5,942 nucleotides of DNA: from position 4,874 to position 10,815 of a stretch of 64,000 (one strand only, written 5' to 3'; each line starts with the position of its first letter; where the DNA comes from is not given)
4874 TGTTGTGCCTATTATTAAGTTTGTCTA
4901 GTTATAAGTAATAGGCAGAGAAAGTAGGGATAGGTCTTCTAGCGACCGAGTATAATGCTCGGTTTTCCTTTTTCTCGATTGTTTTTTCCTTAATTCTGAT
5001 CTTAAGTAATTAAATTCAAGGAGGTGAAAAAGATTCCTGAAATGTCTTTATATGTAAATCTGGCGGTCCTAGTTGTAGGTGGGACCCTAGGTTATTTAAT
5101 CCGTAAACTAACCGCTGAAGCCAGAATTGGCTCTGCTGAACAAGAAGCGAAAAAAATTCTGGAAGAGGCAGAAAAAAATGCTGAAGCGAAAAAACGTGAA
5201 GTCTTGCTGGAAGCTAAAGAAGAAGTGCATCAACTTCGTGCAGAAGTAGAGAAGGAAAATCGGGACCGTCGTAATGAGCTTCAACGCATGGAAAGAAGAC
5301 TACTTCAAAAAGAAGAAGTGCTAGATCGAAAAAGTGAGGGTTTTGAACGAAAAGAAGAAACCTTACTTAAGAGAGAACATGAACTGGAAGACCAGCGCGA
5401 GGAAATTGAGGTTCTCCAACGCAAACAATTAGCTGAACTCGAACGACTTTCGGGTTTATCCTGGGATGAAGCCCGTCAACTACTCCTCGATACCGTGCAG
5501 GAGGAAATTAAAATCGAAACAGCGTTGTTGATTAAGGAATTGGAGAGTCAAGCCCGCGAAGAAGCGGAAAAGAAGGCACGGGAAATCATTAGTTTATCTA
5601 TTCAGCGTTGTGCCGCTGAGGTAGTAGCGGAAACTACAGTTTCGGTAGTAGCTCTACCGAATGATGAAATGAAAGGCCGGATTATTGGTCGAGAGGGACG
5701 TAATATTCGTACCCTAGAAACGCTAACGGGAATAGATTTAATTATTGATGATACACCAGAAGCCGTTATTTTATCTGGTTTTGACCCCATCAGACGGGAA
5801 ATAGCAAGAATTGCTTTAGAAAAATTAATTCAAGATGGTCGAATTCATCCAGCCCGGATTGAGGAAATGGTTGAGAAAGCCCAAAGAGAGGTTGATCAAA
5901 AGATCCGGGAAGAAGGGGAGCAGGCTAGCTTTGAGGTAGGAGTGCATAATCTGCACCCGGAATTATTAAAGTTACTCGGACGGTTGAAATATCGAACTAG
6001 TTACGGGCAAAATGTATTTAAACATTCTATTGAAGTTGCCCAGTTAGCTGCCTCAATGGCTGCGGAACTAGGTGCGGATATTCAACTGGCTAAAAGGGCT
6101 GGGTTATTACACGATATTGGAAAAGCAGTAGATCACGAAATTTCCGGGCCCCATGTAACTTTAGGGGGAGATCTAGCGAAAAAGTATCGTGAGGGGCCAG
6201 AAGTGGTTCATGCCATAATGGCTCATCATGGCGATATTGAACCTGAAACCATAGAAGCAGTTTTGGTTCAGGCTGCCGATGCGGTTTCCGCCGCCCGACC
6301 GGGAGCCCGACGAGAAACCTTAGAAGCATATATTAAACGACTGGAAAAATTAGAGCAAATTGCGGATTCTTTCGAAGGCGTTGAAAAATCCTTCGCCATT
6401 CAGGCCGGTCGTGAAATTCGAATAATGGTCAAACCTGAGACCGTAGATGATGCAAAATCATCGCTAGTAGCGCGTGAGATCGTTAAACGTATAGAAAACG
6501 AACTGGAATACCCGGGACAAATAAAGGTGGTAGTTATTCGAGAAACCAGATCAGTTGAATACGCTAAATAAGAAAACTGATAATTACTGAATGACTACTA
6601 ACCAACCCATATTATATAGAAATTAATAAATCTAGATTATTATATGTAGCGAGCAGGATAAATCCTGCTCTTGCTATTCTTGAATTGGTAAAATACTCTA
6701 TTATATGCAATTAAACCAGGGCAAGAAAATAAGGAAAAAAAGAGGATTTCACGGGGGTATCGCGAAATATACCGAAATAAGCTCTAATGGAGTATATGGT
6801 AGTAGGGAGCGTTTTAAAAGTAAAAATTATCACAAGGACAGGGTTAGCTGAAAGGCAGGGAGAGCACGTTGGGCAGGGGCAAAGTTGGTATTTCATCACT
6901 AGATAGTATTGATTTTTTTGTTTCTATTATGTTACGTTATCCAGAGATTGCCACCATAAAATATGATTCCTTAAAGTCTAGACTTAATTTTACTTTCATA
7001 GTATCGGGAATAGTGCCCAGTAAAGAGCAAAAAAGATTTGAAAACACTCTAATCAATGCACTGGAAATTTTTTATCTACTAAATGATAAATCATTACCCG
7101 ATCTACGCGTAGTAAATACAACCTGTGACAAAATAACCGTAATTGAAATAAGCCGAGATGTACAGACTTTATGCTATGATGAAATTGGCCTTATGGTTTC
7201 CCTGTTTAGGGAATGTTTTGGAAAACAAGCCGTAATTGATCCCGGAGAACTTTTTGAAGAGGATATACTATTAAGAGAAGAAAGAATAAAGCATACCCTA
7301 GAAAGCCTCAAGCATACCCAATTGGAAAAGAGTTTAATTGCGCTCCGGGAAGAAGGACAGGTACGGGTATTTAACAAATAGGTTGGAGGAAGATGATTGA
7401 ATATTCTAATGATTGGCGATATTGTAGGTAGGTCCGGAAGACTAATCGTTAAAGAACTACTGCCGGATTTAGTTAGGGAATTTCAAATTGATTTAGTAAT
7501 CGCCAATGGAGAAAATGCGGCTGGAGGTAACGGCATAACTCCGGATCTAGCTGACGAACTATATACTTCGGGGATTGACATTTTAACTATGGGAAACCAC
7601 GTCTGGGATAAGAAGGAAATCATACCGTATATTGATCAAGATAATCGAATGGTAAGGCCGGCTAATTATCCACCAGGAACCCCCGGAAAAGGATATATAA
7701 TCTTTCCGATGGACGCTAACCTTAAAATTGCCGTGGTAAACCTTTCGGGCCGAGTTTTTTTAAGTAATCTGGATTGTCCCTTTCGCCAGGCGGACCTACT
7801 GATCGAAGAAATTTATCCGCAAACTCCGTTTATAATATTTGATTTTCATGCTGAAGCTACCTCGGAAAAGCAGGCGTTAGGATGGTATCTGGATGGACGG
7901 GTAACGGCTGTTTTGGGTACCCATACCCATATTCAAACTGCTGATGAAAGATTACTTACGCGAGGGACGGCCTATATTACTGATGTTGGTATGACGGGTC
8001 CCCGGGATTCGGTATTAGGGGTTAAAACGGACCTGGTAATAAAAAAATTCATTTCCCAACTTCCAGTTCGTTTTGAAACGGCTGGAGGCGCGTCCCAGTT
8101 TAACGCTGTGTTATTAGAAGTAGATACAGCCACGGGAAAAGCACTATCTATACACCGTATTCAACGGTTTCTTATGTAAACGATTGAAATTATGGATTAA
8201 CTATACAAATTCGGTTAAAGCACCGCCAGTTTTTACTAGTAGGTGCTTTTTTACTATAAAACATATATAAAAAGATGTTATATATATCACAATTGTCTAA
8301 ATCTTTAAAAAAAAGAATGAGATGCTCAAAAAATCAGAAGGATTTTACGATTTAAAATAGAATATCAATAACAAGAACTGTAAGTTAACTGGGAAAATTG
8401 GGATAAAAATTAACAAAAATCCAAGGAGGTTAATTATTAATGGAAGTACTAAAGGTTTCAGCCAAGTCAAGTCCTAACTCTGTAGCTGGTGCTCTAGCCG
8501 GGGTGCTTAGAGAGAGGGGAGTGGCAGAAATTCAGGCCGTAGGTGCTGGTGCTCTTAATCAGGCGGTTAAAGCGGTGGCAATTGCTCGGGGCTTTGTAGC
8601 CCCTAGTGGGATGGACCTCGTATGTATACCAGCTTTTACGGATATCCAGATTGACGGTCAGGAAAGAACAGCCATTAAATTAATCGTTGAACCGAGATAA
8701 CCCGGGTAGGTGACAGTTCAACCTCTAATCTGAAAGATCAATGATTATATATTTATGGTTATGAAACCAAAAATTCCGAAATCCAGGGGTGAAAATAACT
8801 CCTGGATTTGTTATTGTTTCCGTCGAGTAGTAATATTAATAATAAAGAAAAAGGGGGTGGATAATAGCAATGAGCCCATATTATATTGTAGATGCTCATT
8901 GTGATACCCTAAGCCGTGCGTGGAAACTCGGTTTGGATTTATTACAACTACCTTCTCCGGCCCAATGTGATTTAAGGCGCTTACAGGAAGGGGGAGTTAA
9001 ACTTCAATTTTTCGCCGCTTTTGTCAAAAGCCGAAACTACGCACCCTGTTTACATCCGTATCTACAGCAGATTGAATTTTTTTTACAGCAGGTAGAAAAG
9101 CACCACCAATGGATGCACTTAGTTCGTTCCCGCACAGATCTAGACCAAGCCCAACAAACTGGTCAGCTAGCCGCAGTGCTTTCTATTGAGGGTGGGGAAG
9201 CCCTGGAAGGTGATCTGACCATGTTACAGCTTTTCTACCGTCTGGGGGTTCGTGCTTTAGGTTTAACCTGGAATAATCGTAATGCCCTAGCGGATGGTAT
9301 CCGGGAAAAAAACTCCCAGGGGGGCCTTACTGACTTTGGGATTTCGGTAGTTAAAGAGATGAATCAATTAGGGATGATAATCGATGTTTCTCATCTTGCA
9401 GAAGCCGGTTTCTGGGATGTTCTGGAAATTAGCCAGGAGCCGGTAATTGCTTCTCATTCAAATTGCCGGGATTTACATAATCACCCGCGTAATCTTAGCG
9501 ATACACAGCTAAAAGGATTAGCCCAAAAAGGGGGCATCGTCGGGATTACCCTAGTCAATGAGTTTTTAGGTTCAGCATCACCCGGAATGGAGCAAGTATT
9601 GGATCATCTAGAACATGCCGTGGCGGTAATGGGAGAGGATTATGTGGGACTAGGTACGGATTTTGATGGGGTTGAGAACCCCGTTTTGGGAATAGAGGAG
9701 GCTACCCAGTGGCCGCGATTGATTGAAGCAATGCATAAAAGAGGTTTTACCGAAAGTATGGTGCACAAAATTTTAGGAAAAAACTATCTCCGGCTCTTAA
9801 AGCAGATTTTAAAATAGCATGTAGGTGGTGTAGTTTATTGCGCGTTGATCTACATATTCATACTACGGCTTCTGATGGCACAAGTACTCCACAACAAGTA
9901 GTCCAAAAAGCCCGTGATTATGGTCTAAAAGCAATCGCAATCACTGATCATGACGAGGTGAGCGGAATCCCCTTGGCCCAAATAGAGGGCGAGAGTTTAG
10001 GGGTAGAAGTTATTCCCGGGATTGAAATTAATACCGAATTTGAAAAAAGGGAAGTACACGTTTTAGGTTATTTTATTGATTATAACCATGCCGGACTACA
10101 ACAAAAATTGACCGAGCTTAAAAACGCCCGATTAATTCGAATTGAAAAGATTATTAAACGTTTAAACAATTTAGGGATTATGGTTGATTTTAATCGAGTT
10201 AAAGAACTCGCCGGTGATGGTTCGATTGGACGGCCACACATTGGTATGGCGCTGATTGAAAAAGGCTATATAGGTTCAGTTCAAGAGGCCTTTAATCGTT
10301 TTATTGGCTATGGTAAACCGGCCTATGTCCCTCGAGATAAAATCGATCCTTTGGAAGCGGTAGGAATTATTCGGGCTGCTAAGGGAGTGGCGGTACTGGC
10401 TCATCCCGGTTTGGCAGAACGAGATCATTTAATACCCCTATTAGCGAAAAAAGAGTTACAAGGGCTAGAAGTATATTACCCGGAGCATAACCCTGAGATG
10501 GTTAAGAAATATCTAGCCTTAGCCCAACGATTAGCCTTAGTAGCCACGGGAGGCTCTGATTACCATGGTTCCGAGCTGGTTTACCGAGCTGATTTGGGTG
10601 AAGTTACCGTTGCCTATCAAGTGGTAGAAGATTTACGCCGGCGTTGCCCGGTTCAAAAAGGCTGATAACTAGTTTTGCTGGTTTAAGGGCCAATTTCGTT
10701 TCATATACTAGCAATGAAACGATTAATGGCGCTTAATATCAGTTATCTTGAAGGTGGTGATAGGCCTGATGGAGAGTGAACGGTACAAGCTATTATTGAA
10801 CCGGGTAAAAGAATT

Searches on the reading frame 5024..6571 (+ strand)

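Call 58: search_protein_families(library=ncbifam, proteins=[window:5024-6571:+], max_evalue=1e-30)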
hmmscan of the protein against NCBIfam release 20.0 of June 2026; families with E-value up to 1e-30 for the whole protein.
window:5024-6571:+ (515 aa): 5 families
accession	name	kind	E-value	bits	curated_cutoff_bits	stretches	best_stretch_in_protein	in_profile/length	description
TIGR03319.1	RNase_Y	equivalog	3.2e-236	784.7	454.35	1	13-515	5-514/514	ribonuclease Y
NF009345.0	PRK12705.1-2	equivalog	4e-197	655.8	904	1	8-515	2-509/509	hypothetical protein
NF000997.0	PRK00106.1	equivalog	1.3e-188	627.8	937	1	35-515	48-535/535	ribonuclease Y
NF009344.0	PRK12705.1-1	equivalog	8.5e-173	576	831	1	29-515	80-572/572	hypothetical protein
NF009347.0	PRK12705.1-4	equivalog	7.8e-82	275.4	579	1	84-509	40-464/473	hypothetical protein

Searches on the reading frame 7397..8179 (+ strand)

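Call 58: search_protein_families(library=ncbifam, proteins=[window:7397-8179:+], max_evalue=1e-30)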
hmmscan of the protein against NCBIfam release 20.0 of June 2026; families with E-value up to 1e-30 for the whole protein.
window:7397-8179:+ (260 aa): 1 family
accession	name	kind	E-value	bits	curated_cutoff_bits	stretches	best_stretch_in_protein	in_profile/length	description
TIGR00282.1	TIGR00282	hypoth_equivalog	2e-93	312.6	254.15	1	1-257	1-258/266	TIGR00282 family metallophosphoesterase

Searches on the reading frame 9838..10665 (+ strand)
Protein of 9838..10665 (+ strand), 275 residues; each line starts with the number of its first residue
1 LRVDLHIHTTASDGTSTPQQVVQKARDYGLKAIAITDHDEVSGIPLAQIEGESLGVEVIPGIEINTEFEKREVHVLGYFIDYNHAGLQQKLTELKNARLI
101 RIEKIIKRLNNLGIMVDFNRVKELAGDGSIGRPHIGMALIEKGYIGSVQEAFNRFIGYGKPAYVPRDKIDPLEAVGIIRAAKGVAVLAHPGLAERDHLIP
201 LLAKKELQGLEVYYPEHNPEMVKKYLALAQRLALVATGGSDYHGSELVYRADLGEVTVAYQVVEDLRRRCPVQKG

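Call 58: search_protein_families(library=ncbifam, proteins=[window:9838-10665:+], max_evalue=1e-30)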
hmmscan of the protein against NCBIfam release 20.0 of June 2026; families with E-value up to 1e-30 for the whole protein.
window:9838-10665:+ (275 aa): 3 families
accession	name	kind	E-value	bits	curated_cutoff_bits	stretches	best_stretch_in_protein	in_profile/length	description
NF041577.1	nside_bi_sphtase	equivalog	1.2e-57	195.2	400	1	2-257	3-263/276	3',5'-nucleoside bisphosphate phosphatase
NF047791.1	RNaseRnm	equivalog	1.4e-52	178.7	375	1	2-244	2-251/275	RNase RNM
NF041661.1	Cycl_ph_dihydrol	equivalog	1.9e-36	125.7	500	1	4-245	1-246/259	phosphoribosyl 1,2-cyclic phosphate 1,2-diphosphodiesterase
